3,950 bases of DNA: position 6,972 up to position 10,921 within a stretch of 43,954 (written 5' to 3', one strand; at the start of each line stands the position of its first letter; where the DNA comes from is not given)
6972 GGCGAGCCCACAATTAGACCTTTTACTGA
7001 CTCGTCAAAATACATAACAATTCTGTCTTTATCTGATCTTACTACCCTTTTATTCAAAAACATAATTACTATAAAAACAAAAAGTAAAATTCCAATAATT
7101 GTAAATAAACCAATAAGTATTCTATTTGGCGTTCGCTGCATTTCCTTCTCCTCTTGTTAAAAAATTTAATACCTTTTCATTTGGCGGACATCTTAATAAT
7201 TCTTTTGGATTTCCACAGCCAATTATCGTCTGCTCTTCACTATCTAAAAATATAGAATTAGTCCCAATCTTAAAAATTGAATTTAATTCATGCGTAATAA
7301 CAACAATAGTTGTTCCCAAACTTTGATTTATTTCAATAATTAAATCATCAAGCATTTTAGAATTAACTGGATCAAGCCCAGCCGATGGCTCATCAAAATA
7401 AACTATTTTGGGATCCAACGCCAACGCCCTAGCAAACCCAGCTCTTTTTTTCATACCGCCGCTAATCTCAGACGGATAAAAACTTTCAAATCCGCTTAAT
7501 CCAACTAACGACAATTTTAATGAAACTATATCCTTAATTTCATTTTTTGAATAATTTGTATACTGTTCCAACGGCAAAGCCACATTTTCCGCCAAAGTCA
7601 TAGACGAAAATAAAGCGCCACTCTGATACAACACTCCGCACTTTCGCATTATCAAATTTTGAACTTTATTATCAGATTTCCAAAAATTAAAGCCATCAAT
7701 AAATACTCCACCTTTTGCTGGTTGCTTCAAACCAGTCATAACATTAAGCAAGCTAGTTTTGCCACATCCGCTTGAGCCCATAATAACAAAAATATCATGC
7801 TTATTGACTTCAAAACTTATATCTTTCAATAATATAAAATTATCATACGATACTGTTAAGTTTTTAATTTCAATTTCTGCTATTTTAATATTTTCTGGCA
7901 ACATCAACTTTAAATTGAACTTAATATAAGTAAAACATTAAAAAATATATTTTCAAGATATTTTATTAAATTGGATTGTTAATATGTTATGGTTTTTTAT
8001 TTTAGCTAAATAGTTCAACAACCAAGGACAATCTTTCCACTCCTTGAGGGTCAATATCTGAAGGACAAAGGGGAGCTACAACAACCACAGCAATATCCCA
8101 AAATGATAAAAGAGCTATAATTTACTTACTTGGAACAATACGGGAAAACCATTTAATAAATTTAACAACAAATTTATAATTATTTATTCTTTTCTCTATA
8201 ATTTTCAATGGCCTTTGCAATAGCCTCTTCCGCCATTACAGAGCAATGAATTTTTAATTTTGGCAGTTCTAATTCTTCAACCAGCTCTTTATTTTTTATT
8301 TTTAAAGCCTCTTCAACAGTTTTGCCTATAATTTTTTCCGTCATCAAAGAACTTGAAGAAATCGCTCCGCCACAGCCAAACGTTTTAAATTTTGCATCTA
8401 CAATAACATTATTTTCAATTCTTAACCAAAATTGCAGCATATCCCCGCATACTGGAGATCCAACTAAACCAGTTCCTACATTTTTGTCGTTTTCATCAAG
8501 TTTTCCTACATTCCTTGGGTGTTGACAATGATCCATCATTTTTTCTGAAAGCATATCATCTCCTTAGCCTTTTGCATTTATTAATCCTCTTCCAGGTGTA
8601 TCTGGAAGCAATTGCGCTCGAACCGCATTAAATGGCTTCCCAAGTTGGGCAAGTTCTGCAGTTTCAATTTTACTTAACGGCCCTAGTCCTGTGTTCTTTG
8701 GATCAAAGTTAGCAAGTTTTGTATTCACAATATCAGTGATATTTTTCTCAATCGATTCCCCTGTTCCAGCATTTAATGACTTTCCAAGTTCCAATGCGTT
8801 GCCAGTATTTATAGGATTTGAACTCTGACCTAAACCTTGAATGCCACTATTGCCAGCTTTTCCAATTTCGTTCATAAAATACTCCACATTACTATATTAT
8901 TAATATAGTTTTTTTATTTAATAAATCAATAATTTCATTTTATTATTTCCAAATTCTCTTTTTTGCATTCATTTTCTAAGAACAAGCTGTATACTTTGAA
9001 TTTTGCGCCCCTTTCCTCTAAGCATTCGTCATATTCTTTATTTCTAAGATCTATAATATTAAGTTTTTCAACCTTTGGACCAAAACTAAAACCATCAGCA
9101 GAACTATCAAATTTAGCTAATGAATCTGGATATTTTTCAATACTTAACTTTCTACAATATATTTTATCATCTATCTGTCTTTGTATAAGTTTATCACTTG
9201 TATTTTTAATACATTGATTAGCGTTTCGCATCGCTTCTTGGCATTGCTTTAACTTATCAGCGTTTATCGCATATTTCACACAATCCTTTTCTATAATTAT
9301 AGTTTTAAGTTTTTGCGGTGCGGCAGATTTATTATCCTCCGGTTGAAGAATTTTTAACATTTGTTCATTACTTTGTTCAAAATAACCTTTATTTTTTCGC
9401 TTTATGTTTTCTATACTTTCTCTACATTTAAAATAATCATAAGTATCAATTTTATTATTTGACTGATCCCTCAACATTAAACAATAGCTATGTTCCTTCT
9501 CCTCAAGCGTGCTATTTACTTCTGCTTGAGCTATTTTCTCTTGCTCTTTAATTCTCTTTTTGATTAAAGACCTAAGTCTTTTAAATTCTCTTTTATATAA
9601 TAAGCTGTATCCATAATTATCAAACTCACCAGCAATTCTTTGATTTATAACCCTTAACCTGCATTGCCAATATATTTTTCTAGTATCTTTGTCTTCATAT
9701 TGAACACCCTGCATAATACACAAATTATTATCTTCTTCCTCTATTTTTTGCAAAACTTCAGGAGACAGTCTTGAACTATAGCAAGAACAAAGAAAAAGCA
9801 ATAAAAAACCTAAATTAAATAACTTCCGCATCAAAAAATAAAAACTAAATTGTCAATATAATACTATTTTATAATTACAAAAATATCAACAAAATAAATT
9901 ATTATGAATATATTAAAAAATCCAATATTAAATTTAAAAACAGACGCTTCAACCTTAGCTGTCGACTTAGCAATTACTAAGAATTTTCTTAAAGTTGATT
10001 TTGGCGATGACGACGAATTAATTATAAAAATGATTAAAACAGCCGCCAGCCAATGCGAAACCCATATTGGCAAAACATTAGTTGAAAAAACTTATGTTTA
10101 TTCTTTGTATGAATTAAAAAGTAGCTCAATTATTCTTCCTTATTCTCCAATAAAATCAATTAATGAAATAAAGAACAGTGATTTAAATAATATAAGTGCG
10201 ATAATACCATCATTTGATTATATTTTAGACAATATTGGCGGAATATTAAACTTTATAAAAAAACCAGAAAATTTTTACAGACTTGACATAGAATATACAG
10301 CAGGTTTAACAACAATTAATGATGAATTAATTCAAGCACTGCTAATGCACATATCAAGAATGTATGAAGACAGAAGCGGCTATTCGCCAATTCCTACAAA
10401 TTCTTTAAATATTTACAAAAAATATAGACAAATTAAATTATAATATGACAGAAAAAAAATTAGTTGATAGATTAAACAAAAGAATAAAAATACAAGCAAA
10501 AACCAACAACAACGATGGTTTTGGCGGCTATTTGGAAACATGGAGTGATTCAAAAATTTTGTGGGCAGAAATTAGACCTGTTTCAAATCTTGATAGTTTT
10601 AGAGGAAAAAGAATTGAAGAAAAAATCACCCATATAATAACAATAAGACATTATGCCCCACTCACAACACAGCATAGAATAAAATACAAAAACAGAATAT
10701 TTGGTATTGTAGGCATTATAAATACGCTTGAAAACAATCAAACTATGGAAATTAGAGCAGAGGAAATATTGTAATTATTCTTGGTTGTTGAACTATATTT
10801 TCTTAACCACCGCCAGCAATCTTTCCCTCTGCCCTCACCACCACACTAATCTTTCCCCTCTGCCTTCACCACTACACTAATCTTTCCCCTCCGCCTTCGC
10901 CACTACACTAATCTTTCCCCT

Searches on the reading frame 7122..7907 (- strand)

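Call 13: search_protein_families(library=pfam, proteins=[window:7122-7907:-], max_evalue=0.01)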
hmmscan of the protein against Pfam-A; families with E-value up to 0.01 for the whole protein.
window:7122-7907:- (261 aa): 8 families
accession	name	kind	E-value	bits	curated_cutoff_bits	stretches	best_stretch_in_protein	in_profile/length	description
PF00005.33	ABC_tran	-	9.7e-26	91.4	25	1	27-175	1-136/137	ABC transporter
PF13304.12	AAA_21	-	2.1e-07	31.7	27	1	143-208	233-300/304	AAA domain, putative AbiEii toxin, Type IV TA system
PF13175.12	AAA_15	-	8.7e-05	22.7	32.1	0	22-84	9-74/374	AAA ATPase domain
PF03193.22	RsgA_GTPase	-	9e-05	22.8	30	1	9-60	79-129/174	RsgA GTPase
PF02463.25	SMC_N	-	0.00084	19.3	40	0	142-209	131-200/220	RecF/RecN/SMC N terminal domain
PF13476.12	AAA_23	-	0.0011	20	27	1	20-58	3-40/201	AAA domain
PF03215.21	Rad17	-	0.0025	18.2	23.8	1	27-84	35-91/186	Rad17 P-loop domain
PF01637.24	ATPase_2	-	0.0048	17.2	33.2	0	33-73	16-57/225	ATPase domain predominantly from Archaea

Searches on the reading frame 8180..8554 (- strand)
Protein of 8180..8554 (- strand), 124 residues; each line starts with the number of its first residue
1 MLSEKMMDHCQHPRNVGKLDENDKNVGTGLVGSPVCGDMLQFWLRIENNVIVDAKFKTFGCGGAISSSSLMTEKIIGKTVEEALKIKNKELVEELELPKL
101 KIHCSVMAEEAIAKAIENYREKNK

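Call 13: search_protein_families(library=pfam, proteins=[window:8180-8554:-], max_evalue=0.01)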
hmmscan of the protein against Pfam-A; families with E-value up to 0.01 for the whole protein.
window:8180-8554:- (124 aa): 1 family
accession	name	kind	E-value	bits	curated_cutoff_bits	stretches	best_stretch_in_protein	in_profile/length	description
PF01592.21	NifU_N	-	2.7e-45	154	22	1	3-124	3-125/127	NifU-like N terminal domain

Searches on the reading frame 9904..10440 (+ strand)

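Call 13: search_protein_families(library=pfam, proteins=[window:9904-10440:+], max_evalue=0.01)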
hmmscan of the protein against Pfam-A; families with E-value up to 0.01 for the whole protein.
window:9904-10440:+ (179 aa): 1 family
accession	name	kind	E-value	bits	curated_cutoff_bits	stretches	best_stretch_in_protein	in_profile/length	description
PF05135.19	Phage_connect_1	-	8.1e-06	26.6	21.2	1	21-97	3-68/101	Phage gp6-like head-tail connector protein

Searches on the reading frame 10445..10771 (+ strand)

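Call 11: search_protein_families(library=pfam, proteins=[window:10445-10771:+], max_evalue=0.1)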
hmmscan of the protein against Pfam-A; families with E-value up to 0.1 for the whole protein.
window:10445-10771:+ (109 aa): 2 families
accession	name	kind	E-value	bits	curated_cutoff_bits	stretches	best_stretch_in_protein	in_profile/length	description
PF05521.18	Phage_HCP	-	2.5e-25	89.6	25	1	9-107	5-105/106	Phage head completion protein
PF09081.16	AMT4_dom_C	-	0.097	13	27.6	0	59-94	7-42/64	Glucan 1,4-alpha-maltotetraohydrolase, domain C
